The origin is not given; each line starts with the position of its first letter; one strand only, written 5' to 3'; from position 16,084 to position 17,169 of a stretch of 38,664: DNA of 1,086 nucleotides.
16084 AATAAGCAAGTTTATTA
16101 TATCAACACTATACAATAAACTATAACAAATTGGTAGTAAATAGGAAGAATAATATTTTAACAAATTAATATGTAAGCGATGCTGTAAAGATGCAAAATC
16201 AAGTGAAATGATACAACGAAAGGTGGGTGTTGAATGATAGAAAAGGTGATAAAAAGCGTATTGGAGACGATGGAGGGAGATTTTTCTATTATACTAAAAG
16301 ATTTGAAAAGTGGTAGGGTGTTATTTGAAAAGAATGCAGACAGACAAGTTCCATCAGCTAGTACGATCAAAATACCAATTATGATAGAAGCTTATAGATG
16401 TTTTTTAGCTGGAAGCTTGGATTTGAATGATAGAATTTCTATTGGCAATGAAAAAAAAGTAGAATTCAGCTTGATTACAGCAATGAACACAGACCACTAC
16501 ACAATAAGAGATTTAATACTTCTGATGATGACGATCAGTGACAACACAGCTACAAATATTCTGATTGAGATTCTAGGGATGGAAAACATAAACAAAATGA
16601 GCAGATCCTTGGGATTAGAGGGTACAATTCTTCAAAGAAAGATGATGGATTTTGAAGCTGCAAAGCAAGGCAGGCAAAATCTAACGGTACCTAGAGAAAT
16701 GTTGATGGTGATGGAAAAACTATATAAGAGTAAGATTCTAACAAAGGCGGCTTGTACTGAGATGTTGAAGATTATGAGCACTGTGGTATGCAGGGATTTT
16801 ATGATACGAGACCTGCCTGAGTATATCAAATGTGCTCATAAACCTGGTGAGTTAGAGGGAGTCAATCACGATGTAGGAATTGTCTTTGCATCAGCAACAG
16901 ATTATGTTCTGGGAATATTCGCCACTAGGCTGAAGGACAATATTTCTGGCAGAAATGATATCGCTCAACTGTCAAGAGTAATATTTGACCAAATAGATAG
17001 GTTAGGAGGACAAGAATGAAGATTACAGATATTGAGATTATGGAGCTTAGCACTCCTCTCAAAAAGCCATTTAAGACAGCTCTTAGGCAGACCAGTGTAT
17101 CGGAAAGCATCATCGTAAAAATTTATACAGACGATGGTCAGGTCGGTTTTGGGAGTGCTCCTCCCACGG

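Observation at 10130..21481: Composite D-amino-acid / murein-peptide salvage island: Opp-type importer interleaved with six peptide-processing enzymes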

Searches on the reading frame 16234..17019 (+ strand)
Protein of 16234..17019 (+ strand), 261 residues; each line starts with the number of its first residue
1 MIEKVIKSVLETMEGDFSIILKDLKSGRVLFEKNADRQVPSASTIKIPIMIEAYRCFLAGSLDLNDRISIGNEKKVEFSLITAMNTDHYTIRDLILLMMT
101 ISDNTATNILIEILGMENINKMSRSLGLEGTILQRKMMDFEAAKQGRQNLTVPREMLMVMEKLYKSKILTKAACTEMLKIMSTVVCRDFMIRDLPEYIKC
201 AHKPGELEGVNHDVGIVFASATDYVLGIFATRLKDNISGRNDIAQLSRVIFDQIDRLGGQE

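Call 3: search_protein_families(library=pfam, proteins=[window:16234-17019:+])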
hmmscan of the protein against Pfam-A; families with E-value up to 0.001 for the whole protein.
window:16234-17019:+ (261 aa): 2 families
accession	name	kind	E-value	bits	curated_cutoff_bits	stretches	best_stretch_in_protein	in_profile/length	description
PF13354.11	Beta-lactamase2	-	1.6e-62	211.1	22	1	18-229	1-213/214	Beta-lactamase enzyme family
PF00768.25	Peptidase_S11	-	2.5e-09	37.4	27.6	1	18-113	14-114/239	D-alanyl-D-alanine carboxypeptidase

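Call 4: search_protein_families(library=ncbifam, proteins=[window:16234-17019:+])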
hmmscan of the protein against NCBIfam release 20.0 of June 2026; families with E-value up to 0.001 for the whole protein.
window:16234-17019:+ (261 aa): 82 families (the best 25 are shown)
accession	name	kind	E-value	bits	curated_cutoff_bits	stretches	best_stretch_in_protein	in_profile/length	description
NF033103.1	bla_class_A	equivalog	2.7e-32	111.9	200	1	6-253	2-256/257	class A beta-lactamase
NF012099.1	SubclassA2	equivalog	1.1e-16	60.8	320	1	2-254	2-270/275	class A beta-lactamase, subclass A2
NF000275.2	blaPLA_ORN_TER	exception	1e-13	51.1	550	1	12-204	35-231/291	PLA/ORN/TER family class A beta-lactamase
NF000481.1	carbeni_gen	exception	1.1e-13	51.4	430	1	3-254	24-281/284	CARB/PSE/RTG family carbenicillin-hydrolyzing class A beta-lactamase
NF000531.2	blaTEM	exception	1.5e-13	50.9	625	1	17-208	42-237/286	TEM family class A beta-lactamase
NF000505.2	blaGIL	exception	3.2e-13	49.5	640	1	22-221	45-246/286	GIL family class A beta-lactamase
NF051480.1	OKP-D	exception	3.6e-13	49.6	650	1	12-205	35-232/286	OKP-D family broad-spectrum class A beta-lactamase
NF012143.0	SHV_LEN_OKP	exception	5e-13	49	535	1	7-196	29-222/285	SHV/LEN/OKP family class A beta-lactamase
NF038398.1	blaPLA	exception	5.9e-13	48.5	670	1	13-183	36-209/291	PLA family class A beta-lactamase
NF000321.3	blaPEN-Bpc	exception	1e-12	47.8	580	1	3-244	37-283/295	PEN family class A beta-lactamase, Bpc-type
NF038400.1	blaTER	exception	1.3e-12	47.4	620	1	13-205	36-232/284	TER family class A beta-lactamase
NF000383.2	blaLAP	exception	1.6e-12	47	600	1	5-183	29-210/285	LAP family class A beta-lactamase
NF033174.0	blaPSV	exception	2.1e-12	47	550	1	13-254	33-280/283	PSV family class A beta-lactamase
NF000285.3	SHV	exception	2.3e-12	46.9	640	1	6-193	28-218/285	SHV family class A beta-lactamase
NF000233.2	LEN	exception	3.7e-12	46.3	640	1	6-205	29-232/286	LEN family class A beta-lactamase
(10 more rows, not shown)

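Call 10: find_encoding_contigs(protein=window:16234-17019:+, flank=10000, max_places=10)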
Protein window:16234-17019:+ (261 aa): 2 contigs read that carry it; 2 places shown.
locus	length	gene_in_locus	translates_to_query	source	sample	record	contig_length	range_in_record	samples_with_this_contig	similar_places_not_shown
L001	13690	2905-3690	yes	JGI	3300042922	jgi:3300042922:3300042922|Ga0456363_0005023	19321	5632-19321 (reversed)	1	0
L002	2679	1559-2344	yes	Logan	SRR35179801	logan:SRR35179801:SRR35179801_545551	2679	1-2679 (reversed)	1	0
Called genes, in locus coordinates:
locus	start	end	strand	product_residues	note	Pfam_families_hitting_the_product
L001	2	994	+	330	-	?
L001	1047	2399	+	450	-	PF07969:Amidohydro_3 (weak), PF01979:Amidohydro_1, PF07969:Amidohydro_3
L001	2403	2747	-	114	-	PF12986:DUF3870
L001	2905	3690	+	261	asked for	PF13354:Beta-lactamase2, PF00768:Peptidase_S11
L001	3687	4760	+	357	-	PF02746:MR_MLE_N, PF13378:MR_MLE_C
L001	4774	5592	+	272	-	PF08239:SH3_3 (weak), PF18348:SH3_16, PF00877:NLPC_P60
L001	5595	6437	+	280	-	PF04951:Peptidase_M55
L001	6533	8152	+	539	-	PF00496:SBP_bac_5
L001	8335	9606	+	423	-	PF02518:HATPase_c, PF14501:HATPase_c_5 (weak)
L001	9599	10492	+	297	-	PF00072:Response_reg, PF08664:YcbB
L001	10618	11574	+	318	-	PF16868:NMT1_3, PF09084:NMT1 (faint)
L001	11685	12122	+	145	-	PF08905:DUF1850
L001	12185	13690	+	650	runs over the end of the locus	PF06808:DctM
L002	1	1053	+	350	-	?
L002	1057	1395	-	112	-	PF12986:DUF3870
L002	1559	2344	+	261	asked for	PF13354:Beta-lactamase2, PF00768:Peptidase_S11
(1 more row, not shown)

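Call 13: find_homologous_proteins(query=window:16234-17016:+, max_evalue=1e-10)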
Query window:16234-17016:+ (261 aa): 605 proteins with E <= 1e-10 among 1158 candidates; the best 120 are listed.
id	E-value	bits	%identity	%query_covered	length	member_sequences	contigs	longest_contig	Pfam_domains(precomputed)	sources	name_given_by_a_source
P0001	1.9e-163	559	100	100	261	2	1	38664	PF13354.13,PF00768.26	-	-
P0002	4.3e-117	408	73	99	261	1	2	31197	PF13354.13,PF00768.26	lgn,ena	-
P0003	1.8e-116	406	73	97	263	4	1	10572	PF13354.13,PF00768.26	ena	-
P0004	6.3e-116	404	74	99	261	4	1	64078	PF13354.13,PF00768.26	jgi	jgi:beta-lactamase class A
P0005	6.8e-116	404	71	98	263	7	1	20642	PF13354.13,PF00768.26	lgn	-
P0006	8.5e-116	403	74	99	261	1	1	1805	PF13354.13,PF00768.26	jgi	jgi:beta-lactamase class A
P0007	3.4e-115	402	73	97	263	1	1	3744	PF13354.13,PF00768.26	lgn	-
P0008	1.2e-112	393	72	99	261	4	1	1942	PF13354.13,PF00768.26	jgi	jgi:beta-lactamase class A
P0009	6.1e-112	391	69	98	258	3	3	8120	PF13354.13,PF00768.26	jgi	jgi:beta-lactamase class A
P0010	1.1e-111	390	68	98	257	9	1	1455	PF13354.13,PF00768.26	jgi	jgi:beta-lactamase class A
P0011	3.0e-111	389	71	97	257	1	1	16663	PF13354.13,PF00768.26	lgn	-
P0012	1.2e-110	387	70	100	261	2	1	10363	PF13354.13,PF00768.26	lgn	-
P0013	4.9e-110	385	69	99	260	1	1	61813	PF13354.13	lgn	-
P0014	1.3e-109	383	69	100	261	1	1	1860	PF13354.13,PF00768.26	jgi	jgi:beta-lactamase class A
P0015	1.6e-109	383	67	99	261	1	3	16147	PF13354.13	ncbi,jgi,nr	ncbi:MAG: hypothetical protein K0S75_886 [Clostridia bacterium]|jgi:beta-lactamase class A|nr:hypoth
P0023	6.8e-107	374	66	100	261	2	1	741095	PF13354.13,PF02113.21,PF00768.26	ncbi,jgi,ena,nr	ncbi:MAG TPA: serine hydrolase [Clostridia bacterium]|nr:serine hydrolase [Clostridia bacterium]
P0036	3.5e-101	356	64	97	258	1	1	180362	PF13354.13,PF02113.21,PF00768.26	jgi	-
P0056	6.0e-81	289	54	97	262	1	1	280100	PF13354.13,PF00768.26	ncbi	-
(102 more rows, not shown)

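Call 15: find_related_loci(query=A1, collection=genome_contigs, flank=10000)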
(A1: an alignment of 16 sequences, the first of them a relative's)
Query A1 (261 aa) in genome_contigs; peptide patterns used: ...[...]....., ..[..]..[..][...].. (x = any residue, [..] = any of these).
600 stretches matched a pattern (row limit reached: there are more); 544 encode a relative of the query (tblastn E <= 1e-3); the best 80 are kept; 80 distinct loci.
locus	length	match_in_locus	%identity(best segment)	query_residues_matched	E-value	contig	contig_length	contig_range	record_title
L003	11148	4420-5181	49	1-254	5e-80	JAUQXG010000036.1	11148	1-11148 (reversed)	MAG: Lutispora sp. isolate BIN23 contig_22008, whole genome shotgun sequence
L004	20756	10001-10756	46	1-252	9e-72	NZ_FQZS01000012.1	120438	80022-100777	Lutispora thermophila DSM 19022, whole genome shotgun sequence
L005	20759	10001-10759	45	1-253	9e-66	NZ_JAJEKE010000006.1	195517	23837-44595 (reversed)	Lutispora saccharofermentans strain m25 6, whole genome shotgun sequence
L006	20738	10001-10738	43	11-256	5e-64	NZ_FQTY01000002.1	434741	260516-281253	Tissierella praeacuta DSM 18095, whole genome shotgun sequence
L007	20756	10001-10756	41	1-252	1e-63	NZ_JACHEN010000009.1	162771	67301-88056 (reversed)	Anaerosolibacter carboniphilus strain DSM 103526 Ga0415316_09, whole genome shotgun sequence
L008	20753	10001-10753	41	1-251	2e-63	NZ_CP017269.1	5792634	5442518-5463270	Geosporobacter ferrireducens strain IRF9 chromosome, complete genome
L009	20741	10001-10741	43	6-252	3e-63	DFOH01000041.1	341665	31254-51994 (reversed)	MAG TPA_asm: Firmicutes bacterium UBA3546 UBA3546_contig_298, whole genome shotgun sequence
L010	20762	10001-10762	41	1-254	2e-61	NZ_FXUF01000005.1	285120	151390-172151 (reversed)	Anoxynatronum buryatiense strain Su22 Ga0139014_105, whole genome shotgun sequence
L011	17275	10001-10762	37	1-254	7e-59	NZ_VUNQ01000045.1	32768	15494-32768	Tissierella pigra strain WCA3-693-APC-4 seq45, whole genome shotgun sequence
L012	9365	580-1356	41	2-258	5e-57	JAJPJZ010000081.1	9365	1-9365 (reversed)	MAG: Terriglobia bacterium isolate Centralia_MAG_580 k107_33275031, whole genome shotgun sequence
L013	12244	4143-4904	41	1-254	5e-60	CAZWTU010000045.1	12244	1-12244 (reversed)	MAG TPA_asm: uncultured Tissierellaceae bacterium isolate SRP294416_co2_444 genome assembly, contig: NODE_7017_length_12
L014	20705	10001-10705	39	17-252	4e-54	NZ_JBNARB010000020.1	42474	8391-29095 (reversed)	MAG: Thermovenabulum sp. isolate Kamch4316-2DMB-04 bin21.fa-20, whole genome shotgun sequence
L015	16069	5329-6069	41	13-258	5e-54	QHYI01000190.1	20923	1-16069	MAG: Acidobacteria bacterium isolate gp2 AA92 14_0919_09_20cm_scaffold_756_curated, whole genome shotgun sequence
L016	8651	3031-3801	39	2-257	7e-54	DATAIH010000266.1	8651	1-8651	MAG TPA_asm: Candidatus Acidoferrum sp. isolate SMAG_U6878 k141_11948, whole genome shotgun sequence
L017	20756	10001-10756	39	1-252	9e-54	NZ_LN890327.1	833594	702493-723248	Clostridium neonatale strain LCDC no.99-A-005, whole genome shotgun sequence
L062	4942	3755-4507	38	3-252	7e-50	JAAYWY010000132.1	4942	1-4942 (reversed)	MAG: Bacillota bacterium isolate AS01afH2WH_58 14542_AS01, whole genome shotgun sequence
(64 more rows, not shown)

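Call 19: find_encoding_contigs(protein=P0023, flank=10000, max_places=2)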
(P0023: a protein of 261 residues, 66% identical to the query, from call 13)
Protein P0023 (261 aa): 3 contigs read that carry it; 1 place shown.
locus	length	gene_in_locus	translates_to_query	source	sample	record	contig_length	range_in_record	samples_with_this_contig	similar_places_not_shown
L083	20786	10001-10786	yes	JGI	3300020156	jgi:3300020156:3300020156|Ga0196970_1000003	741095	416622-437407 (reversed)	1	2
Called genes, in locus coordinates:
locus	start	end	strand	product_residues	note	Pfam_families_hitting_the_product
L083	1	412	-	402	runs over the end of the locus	PF07670:Gate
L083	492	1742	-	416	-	PF05636:HIGH_NTase1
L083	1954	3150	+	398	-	PF00871:Acetate_kinase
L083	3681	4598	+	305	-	PF19300:BPD_transp_1_N, PF00528:BPD_transp_1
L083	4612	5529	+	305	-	PF12911:OppC_N, PF00528:BPD_transp_1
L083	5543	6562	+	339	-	PF00005:ABC_tran, PF02463:SMC_N (weak), PF13304:AAA_21, PF08352:oligo_HPY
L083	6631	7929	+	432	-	PF00278:Orn_DAP_Arg_deC, PF01168:Ala_racemase_N (weak), PF02784:Orn_Arg_deC_N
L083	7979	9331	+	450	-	PF07969:Amidohydro_3 (weak), PF01979:Amidohydro_1 (weak), PF07969:Amidohydro_3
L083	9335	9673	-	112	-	PF12986:DUF3870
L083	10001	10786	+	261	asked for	PF02113:Peptidase_S13 (faint), PF13354:Beta-lactamase2, PF00768:Peptidase_S11 (weak)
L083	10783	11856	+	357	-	PF02746:MR_MLE_N, PF13378:MR_MLE_C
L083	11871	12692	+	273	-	PF06347:SH3_4 (faint), PF08239:SH3_3 (faint), PF18348:SH3_16, PF00877:NLPC_P60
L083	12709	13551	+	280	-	PF04951:Peptidase_M55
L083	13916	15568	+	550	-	PF00496:SBP_bac_5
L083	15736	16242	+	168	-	PF02620:YceD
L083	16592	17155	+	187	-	-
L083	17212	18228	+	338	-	PF02504:FA_synthesis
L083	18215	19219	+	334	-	PF00108:Thiolase_N, PF07451:SpoVAD (faint), PF08545:ACP_syn_III, PF02797:Chal_sti_synt_C (weak), PF08541:ACP_syn_III_C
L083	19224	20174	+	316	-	PF00478:IMPDH, PF03060:NMO, PF00977:His_biosynth (weak), PF05690:ThiG (faint), PF01070:FMN_dh (weak)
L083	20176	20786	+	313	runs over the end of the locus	PF00698:Acyl_transf_1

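Call 20: find_encoding_contigs(protein=P0004, flank=10000, max_places=2)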
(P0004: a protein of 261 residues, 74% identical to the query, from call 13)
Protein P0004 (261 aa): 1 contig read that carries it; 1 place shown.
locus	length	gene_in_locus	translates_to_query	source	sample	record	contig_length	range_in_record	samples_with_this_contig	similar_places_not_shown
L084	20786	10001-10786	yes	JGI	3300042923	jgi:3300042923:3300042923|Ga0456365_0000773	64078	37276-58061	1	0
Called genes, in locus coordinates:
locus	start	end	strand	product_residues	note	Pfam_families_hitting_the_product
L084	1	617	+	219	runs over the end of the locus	PF00702:Hydrolase, PF13419:HAD_2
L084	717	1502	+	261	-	PF12724:Flavodoxin_5, PF12838:Fer4_7 (faint), PF00037:Fer4 (faint)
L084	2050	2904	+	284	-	-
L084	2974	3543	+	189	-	-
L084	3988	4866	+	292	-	PF19300:BPD_transp_1_N (weak), PF00528:BPD_transp_1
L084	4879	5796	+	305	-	PF12911:OppC_N, PF00528:BPD_transp_1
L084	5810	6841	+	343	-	PF00005:ABC_tran, PF13304:AAA_21 (weak), PF08352:oligo_HPY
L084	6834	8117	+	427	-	PF00278:Orn_DAP_Arg_deC, PF02784:Orn_Arg_deC_N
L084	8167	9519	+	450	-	PF01979:Amidohydro_1 (faint), PF07969:Amidohydro_3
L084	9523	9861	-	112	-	PF12986:DUF3870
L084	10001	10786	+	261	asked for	PF00768:Peptidase_S11, PF13354:Beta-lactamase2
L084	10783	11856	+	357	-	PF02746:MR_MLE_N, PF13378:MR_MLE_C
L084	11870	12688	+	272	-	PF08239:SH3_3 (faint), PF18348:SH3_16 (weak), PF00877:NLPC_P60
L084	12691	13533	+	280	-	PF04951:Peptidase_M55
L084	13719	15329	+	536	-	PF00496:SBP_bac_5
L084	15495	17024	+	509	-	PF01547:SBP_bac_1, PF13416:SBP_bac_8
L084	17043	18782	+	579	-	PF02743:dCache_1, PF00672:HAMP, PF06580:His_kinase, PF02518:HATPase_c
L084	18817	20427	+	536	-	PF00072:Response_reg, PF00165:HTH_AraC, PF12833:HTH_18, PF00165:HTH_AraC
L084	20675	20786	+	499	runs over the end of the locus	PF00005:ABC_tran, PF13304:AAA_21 (faint), PF00005:ABC_tran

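Call 21: find_encoding_contigs(protein=P0056, flank=10000, max_places=2)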
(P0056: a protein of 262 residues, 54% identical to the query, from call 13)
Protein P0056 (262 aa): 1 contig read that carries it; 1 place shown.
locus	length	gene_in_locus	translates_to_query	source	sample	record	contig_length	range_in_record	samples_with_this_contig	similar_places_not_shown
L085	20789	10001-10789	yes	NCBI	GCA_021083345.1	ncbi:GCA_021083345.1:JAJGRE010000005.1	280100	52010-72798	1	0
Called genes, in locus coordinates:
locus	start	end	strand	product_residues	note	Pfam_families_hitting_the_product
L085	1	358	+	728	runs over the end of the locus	PF00395:SLH, PF17753:Ig_mannosidase (faint)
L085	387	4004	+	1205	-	-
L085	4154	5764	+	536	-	PF00112:Peptidase_C1 (weak), PF13860:FlgD_ig (weak)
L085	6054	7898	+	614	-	PF00158:Sigma54_activat, PF14532:Sigma54_activ_2, PF25601:AAA_lid_14, PF02954:HTH_8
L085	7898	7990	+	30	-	-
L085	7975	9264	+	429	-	PF00278:Orn_DAP_Arg_deC, PF02784:Orn_Arg_deC_N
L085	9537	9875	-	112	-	PF12986:DUF3870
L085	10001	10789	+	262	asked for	PF13354:Beta-lactamase2, PF00768:Peptidase_S11 (faint)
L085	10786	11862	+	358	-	PF02746:MR_MLE_N, PF13378:MR_MLE_C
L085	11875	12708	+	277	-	PF06347:SH3_4 (faint), PF08239:SH3_3 (faint), PF00877:NLPC_P60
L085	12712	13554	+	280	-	PF04951:Peptidase_M55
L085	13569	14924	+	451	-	PF07969:Amidohydro_3 (weak), PF01979:Amidohydro_1, PF07969:Amidohydro_3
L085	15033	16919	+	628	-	PF00496:SBP_bac_5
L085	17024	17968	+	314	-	PF19300:BPD_transp_1_N (weak), PF00528:BPD_transp_1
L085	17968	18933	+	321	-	PF12911:OppC_N (weak), PF00528:BPD_transp_1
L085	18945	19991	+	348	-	PF00005:ABC_tran, PF13304:AAA_21, PF08352:oligo_HPY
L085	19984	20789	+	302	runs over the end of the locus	PF00005:ABC_tran, PF08352:oligo_HPY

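Call 28: search_solved_structures(query=window:16234-17016:+, max_evalue=0.001, show_alignments=2)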
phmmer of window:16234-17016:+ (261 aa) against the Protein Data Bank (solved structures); distinct sequences matched with E-value up to 0.001: 246 (the best 60 are shown).
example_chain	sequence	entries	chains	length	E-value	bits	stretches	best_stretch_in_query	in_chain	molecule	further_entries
4ewf_A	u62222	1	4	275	1.4e-30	109.8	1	27-250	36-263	Beta-lactamase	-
4hes_A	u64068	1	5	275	7.8e-25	91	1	6-253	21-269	Beta-lactamase class A-like protein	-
2j7v_A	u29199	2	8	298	1.1e-21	80.7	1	25-258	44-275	TLL2115 PROTEIN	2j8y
2j9o_A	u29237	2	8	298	3.3e-21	79.1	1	25-258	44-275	TLL2115 PROTEIN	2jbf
4qy5_A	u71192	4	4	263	4.3e-14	55.8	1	18-206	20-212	Beta-lactamase TEM,Beta-lactamase PSE-4 | Beta-lactamase TEM, Beta-lactamase PSE-4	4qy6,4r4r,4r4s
4id4_A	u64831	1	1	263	4.4e-14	55.8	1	18-206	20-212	Beta-lactamase TEM, Beta-lactamase PSE-4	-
8gii_A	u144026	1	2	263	2.3e-13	53.5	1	6-241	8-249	TEM-1 Variant 80.a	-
3zdj_A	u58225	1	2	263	2.3e-13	53.4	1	8-241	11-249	ENCA BETA-LACTAMASE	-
4rva_A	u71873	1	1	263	3.8e-13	52.7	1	18-206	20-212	Beta-lactamase TEM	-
1li9_A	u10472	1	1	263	4.8e-13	52.4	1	18-206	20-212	Class A beta-Lactamase- TEM-34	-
3cmz_A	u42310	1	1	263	4.8e-13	52.4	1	18-206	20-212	Beta-lactamase TEM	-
7qlp_A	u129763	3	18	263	4.9e-13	52.4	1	18-206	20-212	Beta-lactamase TEM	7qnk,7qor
1jwv_A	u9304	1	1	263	4.9e-13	52.4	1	18-209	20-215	BETA-LACTAMASE TEM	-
5npo_A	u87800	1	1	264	4.9e-13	52.4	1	18-206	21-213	Beta-lactamase TEM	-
1lhy_A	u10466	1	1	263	6e-13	52.1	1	18-206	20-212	Class A beta-Lactamase- TEM 30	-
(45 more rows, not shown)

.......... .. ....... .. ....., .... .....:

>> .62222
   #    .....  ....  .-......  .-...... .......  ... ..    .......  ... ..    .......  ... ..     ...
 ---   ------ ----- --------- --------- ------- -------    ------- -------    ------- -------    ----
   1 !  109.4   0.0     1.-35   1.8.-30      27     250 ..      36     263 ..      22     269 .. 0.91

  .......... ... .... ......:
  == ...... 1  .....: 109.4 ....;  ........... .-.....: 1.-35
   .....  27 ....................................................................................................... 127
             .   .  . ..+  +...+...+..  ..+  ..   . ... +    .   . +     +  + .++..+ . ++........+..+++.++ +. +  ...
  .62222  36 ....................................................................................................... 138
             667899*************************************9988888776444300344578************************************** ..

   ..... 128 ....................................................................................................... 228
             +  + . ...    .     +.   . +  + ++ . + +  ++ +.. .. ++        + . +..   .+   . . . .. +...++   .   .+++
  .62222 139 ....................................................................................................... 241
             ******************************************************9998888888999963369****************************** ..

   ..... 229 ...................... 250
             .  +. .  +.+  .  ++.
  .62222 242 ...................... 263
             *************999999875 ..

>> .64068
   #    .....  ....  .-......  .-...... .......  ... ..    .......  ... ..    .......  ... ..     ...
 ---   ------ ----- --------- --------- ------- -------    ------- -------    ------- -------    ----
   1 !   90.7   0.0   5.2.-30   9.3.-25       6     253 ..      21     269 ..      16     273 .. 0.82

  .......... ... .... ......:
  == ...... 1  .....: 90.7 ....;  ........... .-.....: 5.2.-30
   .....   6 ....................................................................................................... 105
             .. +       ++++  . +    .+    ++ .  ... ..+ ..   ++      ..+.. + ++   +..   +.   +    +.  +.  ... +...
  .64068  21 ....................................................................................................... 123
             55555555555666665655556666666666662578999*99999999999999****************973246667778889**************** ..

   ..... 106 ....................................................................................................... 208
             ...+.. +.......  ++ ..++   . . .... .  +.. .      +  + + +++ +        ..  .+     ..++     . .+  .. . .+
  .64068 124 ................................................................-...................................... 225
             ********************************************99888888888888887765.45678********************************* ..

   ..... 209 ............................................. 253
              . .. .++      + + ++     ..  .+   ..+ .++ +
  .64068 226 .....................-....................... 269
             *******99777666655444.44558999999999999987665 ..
